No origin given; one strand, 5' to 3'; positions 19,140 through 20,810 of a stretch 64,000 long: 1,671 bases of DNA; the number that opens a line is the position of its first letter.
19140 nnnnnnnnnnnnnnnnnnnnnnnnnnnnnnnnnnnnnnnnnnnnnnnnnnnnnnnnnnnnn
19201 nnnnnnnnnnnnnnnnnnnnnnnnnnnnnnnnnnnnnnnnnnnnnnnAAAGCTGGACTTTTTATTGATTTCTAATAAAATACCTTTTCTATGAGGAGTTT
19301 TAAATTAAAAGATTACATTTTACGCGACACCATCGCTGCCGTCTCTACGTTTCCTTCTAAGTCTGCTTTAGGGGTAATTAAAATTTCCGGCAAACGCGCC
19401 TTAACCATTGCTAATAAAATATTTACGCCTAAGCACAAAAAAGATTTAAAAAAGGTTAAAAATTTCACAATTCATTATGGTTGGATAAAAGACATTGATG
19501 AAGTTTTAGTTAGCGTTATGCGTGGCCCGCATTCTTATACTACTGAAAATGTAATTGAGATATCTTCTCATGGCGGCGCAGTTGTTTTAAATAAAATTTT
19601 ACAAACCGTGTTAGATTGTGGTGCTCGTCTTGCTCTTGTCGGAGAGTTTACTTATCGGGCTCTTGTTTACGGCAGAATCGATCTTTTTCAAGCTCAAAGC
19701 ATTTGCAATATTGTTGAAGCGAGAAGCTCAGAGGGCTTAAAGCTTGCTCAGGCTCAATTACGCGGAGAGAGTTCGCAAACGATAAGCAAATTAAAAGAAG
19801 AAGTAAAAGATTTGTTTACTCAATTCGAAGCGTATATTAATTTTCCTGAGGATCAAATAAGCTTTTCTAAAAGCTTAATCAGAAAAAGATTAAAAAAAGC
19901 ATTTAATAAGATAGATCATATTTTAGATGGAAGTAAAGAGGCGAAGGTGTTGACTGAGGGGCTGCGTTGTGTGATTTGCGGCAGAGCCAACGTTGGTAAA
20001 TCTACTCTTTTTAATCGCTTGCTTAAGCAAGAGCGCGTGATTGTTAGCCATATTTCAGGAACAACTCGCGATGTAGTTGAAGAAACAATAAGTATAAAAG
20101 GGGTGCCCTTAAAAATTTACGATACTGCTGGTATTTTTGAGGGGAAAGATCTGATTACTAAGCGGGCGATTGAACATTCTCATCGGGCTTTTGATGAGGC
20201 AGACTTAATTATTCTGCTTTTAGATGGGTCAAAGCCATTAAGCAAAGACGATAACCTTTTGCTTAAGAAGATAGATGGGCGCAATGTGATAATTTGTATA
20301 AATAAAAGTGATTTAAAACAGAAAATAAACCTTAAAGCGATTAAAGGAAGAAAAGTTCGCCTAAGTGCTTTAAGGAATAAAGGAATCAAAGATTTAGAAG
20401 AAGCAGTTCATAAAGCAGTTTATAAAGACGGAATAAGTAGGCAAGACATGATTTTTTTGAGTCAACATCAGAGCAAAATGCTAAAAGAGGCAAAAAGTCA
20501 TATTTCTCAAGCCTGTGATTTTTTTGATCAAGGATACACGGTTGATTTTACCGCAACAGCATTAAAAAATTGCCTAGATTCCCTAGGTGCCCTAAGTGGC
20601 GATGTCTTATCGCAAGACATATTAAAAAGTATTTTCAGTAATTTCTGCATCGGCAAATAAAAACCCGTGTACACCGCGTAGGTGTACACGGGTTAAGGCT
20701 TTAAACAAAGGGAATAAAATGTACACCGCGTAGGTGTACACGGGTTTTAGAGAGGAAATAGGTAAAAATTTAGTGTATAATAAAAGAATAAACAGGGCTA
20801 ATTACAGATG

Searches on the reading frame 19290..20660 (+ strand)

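Call 26: search_protein_families(library=pfam, proteins=[window:19290-20660:+], max_evalue=0.001)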
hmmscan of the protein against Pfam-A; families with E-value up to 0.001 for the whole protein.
window:19290-20660:+ (456 aa): 11 families
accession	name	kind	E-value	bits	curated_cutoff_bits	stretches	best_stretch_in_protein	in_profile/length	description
PF12631.12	MnmE_helical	-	4.6e-42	145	40.1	1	132-453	1-211/211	MnmE helical domain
PF10396.14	TrmE_N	-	5.9e-34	117.2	29.8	1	14-129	1-117/117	GTP-binding protein TrmE N-terminus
PF01926.29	MMR_HSR1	-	5.1e-25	88.2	21.9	1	227-339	2-113/113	50S ribosome-binding GTPase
PF02421.24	FeoB_N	-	3.6e-11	43.2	27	1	227-369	3-152/156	Ferrous iron transport protein B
PF03193.22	RsgA_GTPase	-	3.8e-06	27.3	30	1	222-260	104-142/174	RsgA GTPase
PF00025.27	Arf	-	4.6e-05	23.4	22.3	1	222-366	12-150/174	ADP-ribosylation factor family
PF00009.33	GTP_EFTU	-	5.2e-05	23.3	26.5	0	226-352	5-143/188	Elongation factor Tu GTP binding domain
PF00350.29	Dynamin_N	-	9.1e-05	23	27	0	228-263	2-36/168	Dynamin family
PF00071.28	Ras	-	9.2e-05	22.5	21.6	0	226-284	1-60/162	Ras family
PF04548.22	AIG1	-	0.0002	21.2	27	1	226-326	2-105/212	AIG1 family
PF08477.19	Roc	-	0.0004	21.1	27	1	227-286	2-70/119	Ras of Complex, Roc, domain of DAPkinase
